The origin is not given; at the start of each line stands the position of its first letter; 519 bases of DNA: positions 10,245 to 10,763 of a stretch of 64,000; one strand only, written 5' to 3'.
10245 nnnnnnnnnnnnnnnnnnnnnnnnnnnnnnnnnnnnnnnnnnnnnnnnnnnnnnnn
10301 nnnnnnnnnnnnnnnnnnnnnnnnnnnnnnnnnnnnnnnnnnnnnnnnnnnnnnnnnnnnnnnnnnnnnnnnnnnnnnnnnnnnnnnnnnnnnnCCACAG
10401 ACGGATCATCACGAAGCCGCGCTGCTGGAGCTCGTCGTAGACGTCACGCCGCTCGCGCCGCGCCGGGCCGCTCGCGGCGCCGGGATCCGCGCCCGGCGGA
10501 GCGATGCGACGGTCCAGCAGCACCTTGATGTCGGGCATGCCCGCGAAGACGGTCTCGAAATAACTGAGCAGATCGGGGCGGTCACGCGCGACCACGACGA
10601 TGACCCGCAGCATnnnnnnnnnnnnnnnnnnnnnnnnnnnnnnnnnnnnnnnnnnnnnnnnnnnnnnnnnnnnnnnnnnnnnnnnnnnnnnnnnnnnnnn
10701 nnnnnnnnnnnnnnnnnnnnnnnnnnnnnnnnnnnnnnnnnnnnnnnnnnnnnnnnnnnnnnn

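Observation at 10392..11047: Divergent pair of paralogous small proteins at the head of the wzm-wzt operon, one with a sigma-54-like promoter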

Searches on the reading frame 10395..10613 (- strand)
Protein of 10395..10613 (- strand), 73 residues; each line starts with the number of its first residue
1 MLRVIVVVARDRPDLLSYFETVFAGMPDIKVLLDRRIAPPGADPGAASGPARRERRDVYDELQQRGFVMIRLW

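Call 4: search_protein_families(library=pfam, proteins=[window:10395-10613:-], max_evalue=10)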
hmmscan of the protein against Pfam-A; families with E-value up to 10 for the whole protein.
seq(73 aa): 0 families

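Call 5: search_protein_families(library=ncbifam, proteins=[window:10395-10613:-], max_evalue=10)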
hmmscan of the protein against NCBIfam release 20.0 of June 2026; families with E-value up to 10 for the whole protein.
seq(73 aa): 0 families

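Call 7: find_homologous_proteins(query=window:10395-10613:-, max_evalue=0.01)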
Query seq(73 aa) (73 aa): 146 proteins with E <= 0.01 among 152 candidates; the best 120 are listed.
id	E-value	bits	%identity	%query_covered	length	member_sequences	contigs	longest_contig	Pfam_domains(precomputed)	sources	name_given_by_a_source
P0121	6.0e-38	145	99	100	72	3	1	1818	-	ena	-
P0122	1.2e-37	144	95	100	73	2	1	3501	-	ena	-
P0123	5.6e-37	142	93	100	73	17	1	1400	-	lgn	-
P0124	9.0e-37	141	93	100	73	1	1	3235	-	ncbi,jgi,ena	-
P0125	2.3e-36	140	92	100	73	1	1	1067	-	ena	-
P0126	2.7e-35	137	89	100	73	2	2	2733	-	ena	-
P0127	7.3e-35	135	89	100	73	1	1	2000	-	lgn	-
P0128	3.0e-34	133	90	99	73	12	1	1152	-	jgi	-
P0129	1.2e-33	131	81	100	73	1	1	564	-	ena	-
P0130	2.3e-33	131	82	100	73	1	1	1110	-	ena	-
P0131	3.6e-32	127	81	100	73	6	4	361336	-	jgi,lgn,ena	jgi:hypothetical protein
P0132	4.4e-32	127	82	100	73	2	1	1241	-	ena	-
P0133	5.7e-32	126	81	100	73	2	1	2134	-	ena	-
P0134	1.1e-31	125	79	100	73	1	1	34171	-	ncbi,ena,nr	ncbi:MAG TPA: hypothetical protein VET45_20945 [Candidatus Binatia bacterium]|nr:hypothetical protei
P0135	1.2e-31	125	82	99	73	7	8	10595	-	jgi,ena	jgi:hypothetical protein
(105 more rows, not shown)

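Call 9: find_encoding_contigs(protein=P0131, flank=8000, max_places=4)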
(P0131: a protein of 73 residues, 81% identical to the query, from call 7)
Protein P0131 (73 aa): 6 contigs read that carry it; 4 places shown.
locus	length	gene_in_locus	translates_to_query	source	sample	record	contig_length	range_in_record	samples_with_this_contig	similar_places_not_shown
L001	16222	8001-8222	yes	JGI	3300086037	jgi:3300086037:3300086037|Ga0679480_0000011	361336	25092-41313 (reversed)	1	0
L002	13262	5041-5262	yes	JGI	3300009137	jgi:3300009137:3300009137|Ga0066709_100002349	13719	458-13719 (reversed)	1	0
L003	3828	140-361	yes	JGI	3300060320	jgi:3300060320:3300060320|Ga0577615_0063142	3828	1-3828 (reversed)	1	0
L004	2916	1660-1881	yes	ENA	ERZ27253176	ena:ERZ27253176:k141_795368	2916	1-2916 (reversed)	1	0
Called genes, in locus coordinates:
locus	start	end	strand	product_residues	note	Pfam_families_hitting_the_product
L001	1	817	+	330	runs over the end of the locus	PF01384:PHO4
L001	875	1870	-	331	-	PF16868:NMT1_3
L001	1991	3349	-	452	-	PF00072:Response_reg, PF00158:Sigma54_activat, PF14532:Sigma54_activ_2, PF07728:AAA_5, PF25601:AAA_lid_14, PF02954:HTH_8 (weak)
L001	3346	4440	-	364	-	PF01590:GAF (weak), PF13185:GAF_2, PF13492:GAF_3 (weak), PF00512:HisKA (weak), PF02518:HATPase_c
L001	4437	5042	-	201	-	PF00485:PRK, PF01121:CoaE (weak), PF02224:Cytidylate_kin (faint)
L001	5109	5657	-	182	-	PF01933:CofD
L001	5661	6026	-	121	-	-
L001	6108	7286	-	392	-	PF00158:Sigma54_activat, PF01078:Mg_chelatase (faint), PF14532:Sigma54_activ_2, PF07728:AAA_5 (weak), PF25601:AAA_lid_14, PF02954:HTH_8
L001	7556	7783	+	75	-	-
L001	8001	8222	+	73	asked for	-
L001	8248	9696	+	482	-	PF27530:HMA_AllF_N, PF02629:CoA_binding, PF00549:Ligase_CoA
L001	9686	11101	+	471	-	PF06545:AllG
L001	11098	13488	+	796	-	PF01315:Ald_Xan_dh_C, PF02738:MoCoBD_1, PF20256:MoCoBD_2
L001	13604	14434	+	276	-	PF01135:PCMT (weak), PF13489:Methyltransf_23, PF01209:Ubie_methyltran, PF05175:MTS (weak), PF13847:Methyltransf_31, PF08241:Methyltransf_11, PF08242:Methyltransf_12, PF13649:Methyltransf_25, +2 more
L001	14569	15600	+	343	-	PF18306:LDcluster4, PF03641:Lysine_decarbox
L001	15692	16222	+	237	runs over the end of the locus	PF10851:DUF2652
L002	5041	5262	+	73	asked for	-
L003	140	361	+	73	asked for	-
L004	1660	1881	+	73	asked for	-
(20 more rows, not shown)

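Call 44: find_encoding_contigs(protein=P0122, flank=4000, max_places=3)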
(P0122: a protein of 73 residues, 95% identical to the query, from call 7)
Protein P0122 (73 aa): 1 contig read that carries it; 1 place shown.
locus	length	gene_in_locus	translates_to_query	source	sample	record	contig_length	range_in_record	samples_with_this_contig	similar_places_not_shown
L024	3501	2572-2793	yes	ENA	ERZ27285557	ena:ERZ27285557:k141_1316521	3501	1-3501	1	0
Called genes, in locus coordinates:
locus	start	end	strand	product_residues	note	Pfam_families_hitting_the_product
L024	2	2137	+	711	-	?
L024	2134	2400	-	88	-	-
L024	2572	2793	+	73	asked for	-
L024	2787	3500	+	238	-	?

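Call 45: find_encoding_contigs(protein=P0124, flank=4000, max_places=3)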
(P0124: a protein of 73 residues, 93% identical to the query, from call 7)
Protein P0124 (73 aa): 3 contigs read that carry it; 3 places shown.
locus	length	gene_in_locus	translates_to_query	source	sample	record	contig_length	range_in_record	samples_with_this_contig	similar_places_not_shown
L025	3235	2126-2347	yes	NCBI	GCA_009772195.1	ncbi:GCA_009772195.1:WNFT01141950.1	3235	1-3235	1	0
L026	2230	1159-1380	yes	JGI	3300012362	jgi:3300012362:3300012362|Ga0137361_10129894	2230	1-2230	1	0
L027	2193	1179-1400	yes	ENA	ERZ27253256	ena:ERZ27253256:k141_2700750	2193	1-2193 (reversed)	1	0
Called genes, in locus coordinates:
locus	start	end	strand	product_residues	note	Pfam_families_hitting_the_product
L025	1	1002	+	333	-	?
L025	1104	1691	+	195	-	PF13432:TPR_16, PF23914:TPR_CcmH_CycH (weak), PF00515:TPR_1 (weak), PF07719:TPR_2 (weak), PF13181:TPR_8, PF13414:TPR_11 (weak), PF13424:TPR_12, PF00515:TPR_1 (weak), +13 more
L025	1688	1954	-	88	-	-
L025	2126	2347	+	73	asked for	-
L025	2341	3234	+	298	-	?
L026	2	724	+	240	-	?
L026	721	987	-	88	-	-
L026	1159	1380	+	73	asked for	-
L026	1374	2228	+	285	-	?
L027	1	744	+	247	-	?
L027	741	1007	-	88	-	-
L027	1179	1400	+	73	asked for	-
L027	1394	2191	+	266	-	?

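Call 46: find_encoding_contigs(protein=P0126, flank=4000, max_places=3)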
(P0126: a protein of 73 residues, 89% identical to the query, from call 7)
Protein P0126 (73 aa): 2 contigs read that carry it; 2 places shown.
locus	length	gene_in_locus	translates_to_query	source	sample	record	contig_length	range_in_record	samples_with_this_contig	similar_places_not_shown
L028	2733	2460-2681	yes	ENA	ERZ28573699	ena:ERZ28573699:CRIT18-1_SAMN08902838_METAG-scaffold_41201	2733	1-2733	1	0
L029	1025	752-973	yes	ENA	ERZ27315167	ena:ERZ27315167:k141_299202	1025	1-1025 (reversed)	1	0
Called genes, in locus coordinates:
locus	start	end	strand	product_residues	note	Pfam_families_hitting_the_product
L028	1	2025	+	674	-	?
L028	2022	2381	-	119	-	-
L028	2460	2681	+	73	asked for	-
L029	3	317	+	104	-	?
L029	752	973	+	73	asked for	-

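Call 68: search_protein_families(library=ncbifam, proteins=[L001:6108-7286:-], max_evalue=1e-10)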
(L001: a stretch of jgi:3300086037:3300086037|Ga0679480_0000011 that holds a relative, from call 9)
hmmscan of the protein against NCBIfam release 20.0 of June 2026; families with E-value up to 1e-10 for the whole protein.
L001:6108-7286:- (392 aa): 25 families
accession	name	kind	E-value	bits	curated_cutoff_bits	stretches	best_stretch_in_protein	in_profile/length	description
TIGR01817.1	nifA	equivalog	3.8e-101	339.5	528.85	1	62-307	195-439/534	nif-specific transcriptional activator NifA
NF008469.0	PRK11361.1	equivalog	1.5e-99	333.8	714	1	60-372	140-457/461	acetoacetate metabolism transcriptional regulator AtoC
NF007689.0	PRK10365.1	equivalog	4.5e-93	312.4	760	1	54-366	130-439/441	sigma-54-dependent response regulator transcription factor ZraR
NF038308.1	RNA_repair_RtcR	equivalog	1.4e-91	308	650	1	60-370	177-517/530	RNA repair transcriptional activator RtcR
NF050807.1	TransRegFlbDCaul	equivalog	1.8e-91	307.3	750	1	60-371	115-440/454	sigma-54-dependent transcriptional regulator FlbD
TIGR02915.1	PEP_resp_reg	equivalog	1.1e-88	298.1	502.6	1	59-362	135-435/445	PEP-CTERM-box response regulator transcription factor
NF003451.0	PRK05022.1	equivalog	1.2e-88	298.1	476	1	63-302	190-429/512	nitric oxide reductase transcriptional regulator NorR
TIGR01818.1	ntrC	equivalog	3.3e-88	296.5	558.6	1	63-306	134-377/463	nitrogen regulation protein NR(I)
NF041552.1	TF_PrdR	equivalog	1.7e-87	294.1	795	1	61-370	265-577/577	sigma-54 dependent transcriptional regulator PrdR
NF011958.0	PRK15429.1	equivalog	1.5e-84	285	830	1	51-372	367-687/692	formate hydrogenlyase transcriptional activator FlhA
NF041906.1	V4R_TF_MobR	exception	5.3e-83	279.3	999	1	65-368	234-543/544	phenol degradation transcriptional regulator MobR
NF041946.1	LuxO_transreg_Vib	equivalog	8.4e-81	272.1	800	1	60-312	130-381/463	quorum-sensing sigma-54 dependent transcriptional regulator LuxO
NF011695.0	PRK15115.1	equivalog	2.3e-77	260.7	763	1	63-366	135-432/445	two-component system response regulator GlrR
NF008176.1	PRK10923.1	equivalog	1.1e-74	251.8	620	1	58-310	133-385/469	nitrogen regulation protein NR(I)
TIGR02974.1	phageshock_pspF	equivalog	6.5e-74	249.1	443.55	1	65-299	1-236/336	phage shock protein operon transcriptional activator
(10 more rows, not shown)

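Call 72: find_related_loci(query=A7, collection=metagenome_contigs, flank=5000)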
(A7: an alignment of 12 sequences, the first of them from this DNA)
Query A7 (73 aa) in metagenome_contigs; peptide patterns used: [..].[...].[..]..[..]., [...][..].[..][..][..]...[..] (x = any residue, [..] = any of these).
390 stretches matched a pattern; 133 encode a relative of the query (tblastn E <= 1e-3); the best 80 are kept; 80 distinct loci.
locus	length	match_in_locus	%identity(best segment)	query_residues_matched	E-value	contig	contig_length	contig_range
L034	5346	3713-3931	100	1-73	7e-44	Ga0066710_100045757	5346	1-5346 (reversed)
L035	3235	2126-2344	93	1-73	8e-41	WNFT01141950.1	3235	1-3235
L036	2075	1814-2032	90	1-73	5e-40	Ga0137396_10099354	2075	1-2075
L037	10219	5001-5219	81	1-73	5e-36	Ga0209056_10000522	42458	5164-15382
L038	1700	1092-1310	82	1-73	3e-36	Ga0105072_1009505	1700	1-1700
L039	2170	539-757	81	1-73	8e-36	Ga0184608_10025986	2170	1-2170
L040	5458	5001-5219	81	1-73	5e-36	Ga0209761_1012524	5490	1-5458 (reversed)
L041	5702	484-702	81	1-73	5e-36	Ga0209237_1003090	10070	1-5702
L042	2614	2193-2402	84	3-72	3e-35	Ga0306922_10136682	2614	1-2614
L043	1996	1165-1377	82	1-73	5e-35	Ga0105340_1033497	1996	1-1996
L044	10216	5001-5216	81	1-72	4e-35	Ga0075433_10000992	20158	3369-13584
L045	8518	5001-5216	81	1-72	4e-35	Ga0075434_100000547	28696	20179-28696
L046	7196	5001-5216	82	1-72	1e-34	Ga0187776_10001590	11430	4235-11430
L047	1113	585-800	82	1-72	1e-35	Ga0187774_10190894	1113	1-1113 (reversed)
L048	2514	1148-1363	82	1-72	1e-34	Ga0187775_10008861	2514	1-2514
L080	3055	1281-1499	93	1-73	7e-32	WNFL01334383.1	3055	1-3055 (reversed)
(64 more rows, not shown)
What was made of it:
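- Tried and rejected: It was repeated with closer sequences (call 72).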

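Call 80: search_protein_families(library=phrogs, proteins=[window:10395-10613:-], max_evalue=1)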
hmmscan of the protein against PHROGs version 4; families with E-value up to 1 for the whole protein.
seq(73 aa): 0 families

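Call 81: search_protein_families(library=padloc, proteins=[window:10395-10613:-], max_evalue=1)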
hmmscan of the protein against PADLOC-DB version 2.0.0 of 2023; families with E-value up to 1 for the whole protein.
seq(73 aa): 0 families
